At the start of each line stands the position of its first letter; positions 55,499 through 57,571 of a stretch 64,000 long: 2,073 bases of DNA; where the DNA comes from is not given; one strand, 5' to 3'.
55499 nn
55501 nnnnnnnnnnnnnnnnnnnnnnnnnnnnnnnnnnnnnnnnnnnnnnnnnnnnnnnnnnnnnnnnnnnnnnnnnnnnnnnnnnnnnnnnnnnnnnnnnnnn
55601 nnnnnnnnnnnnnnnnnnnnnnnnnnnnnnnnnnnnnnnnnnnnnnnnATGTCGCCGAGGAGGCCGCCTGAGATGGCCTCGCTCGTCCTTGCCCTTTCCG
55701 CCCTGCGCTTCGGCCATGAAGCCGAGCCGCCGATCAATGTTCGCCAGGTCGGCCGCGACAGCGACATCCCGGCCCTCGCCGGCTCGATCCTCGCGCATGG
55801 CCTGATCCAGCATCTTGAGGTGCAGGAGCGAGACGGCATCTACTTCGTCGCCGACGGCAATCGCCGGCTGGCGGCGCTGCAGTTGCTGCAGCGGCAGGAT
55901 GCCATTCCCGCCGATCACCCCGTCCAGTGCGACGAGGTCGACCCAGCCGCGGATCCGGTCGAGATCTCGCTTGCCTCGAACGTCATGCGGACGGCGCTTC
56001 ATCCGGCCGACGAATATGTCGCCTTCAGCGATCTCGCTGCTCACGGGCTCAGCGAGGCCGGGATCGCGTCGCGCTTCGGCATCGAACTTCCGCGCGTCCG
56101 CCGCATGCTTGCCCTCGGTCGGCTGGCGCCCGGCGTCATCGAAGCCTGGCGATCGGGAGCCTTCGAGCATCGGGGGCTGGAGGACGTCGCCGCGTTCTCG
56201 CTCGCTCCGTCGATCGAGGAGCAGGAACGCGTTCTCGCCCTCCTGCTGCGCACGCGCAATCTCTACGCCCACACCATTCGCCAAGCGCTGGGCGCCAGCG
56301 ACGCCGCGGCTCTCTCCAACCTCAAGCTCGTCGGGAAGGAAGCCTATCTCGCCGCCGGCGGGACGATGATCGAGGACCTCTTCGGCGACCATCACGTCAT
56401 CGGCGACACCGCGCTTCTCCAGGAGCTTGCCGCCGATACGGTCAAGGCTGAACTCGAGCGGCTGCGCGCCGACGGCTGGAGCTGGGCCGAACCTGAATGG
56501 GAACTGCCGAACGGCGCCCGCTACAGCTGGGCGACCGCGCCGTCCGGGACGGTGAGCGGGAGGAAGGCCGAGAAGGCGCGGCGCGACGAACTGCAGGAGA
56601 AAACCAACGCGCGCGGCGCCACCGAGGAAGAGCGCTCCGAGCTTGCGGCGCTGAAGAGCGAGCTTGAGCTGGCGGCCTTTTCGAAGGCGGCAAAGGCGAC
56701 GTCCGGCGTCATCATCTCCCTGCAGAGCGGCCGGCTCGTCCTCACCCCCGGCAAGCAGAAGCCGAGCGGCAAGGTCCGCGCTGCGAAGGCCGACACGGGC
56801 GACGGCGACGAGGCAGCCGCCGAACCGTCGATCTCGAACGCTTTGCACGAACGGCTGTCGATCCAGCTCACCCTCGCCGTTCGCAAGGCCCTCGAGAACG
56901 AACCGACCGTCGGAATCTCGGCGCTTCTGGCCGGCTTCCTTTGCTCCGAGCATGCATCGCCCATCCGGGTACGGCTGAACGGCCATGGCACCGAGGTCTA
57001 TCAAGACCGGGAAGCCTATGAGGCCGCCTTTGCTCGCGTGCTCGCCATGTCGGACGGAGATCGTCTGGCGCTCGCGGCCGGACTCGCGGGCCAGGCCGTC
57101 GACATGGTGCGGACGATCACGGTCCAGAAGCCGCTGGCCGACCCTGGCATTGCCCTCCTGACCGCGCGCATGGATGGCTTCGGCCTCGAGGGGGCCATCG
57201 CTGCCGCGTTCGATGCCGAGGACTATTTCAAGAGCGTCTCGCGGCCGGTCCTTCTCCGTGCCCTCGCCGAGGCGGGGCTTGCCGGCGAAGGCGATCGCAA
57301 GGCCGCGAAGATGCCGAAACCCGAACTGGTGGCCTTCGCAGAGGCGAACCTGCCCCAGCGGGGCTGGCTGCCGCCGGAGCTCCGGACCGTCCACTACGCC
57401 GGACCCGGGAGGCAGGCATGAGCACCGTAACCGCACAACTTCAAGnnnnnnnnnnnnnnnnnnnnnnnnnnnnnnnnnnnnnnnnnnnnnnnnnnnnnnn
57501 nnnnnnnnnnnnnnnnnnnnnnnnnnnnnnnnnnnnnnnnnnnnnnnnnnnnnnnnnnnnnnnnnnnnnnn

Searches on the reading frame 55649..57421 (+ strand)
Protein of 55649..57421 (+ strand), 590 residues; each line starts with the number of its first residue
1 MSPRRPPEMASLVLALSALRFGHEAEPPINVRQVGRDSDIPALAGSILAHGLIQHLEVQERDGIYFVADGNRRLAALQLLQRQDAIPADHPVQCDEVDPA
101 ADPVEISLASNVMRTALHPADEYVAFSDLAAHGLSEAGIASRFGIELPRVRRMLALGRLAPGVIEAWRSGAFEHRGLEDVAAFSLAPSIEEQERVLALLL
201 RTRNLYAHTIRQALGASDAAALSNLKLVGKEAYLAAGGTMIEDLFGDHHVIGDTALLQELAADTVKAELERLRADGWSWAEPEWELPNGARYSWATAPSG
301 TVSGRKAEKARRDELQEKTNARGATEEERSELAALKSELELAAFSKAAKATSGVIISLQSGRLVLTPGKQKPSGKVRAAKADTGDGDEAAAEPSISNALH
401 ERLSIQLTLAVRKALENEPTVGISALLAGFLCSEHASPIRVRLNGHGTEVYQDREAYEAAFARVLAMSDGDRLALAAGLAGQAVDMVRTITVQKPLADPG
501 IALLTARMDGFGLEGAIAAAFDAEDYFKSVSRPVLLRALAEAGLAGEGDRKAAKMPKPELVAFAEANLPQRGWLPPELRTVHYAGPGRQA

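Call 75: search_protein_families(library=phrogs, proteins=[window:55649-57421:+], max_evalue=0.00001)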
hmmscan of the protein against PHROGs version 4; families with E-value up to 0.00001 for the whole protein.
window:55649-57421:+ (590 aa): 6 families
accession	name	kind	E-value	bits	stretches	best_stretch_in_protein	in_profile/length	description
phrog_7783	-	unknown function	3.1e-78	265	1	28-586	14-611/634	-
phrog_1033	-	DNA, RNA and nucleotide metabolism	2.4e-13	51.6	1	26-171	44-190/334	ParB-like partition protein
phrog_6218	-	DNA, RNA and nucleotide metabolism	2.4e-09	37.9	1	28-183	17-168/506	ParB-like partition protein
phrog_9592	-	unknown function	2e-07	31.4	1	39-93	42-99/486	-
phrog_4715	-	DNA, RNA and nucleotide metabolism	2e-07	30.8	1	30-170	161-315/630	ParB-like partition protein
phrog_3264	-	DNA, RNA and nucleotide metabolism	2e-06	28.6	1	38-168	70-196/337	ParB-like partition protein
